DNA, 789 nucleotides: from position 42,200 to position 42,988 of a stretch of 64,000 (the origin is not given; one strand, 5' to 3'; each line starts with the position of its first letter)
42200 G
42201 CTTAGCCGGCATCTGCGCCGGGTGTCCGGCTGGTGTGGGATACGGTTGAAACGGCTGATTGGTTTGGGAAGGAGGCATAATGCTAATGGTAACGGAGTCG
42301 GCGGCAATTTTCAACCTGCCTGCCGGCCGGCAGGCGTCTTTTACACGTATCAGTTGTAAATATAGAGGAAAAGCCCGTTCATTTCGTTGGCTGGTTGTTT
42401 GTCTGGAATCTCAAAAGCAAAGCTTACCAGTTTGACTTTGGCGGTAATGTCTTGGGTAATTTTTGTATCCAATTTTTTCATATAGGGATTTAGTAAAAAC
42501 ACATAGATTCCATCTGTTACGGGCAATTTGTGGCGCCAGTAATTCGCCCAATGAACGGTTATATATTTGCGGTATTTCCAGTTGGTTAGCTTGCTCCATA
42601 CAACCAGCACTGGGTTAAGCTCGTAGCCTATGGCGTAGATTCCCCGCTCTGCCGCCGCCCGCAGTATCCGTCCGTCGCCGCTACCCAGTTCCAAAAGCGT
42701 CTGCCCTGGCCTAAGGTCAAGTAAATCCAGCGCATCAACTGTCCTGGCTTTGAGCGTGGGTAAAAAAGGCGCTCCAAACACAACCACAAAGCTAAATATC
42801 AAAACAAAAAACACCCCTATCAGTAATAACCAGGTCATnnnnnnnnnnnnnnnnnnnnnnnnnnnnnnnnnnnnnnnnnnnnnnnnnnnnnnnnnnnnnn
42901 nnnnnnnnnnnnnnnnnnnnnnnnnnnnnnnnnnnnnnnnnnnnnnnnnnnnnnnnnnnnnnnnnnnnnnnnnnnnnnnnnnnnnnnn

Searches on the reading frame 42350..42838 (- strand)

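Call 75: search_protein_families(library=pfam, proteins=[window:42350-42838:-], max_evalue=0.001)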
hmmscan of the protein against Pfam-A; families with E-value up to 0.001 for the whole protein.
window:42350-42838:- (162 aa): 1 family
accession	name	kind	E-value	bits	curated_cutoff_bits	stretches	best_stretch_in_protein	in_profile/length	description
PF02353.26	CMAS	-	0.00072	19.4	27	1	35-72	53-91/273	Mycolic acid cyclopropane synthetase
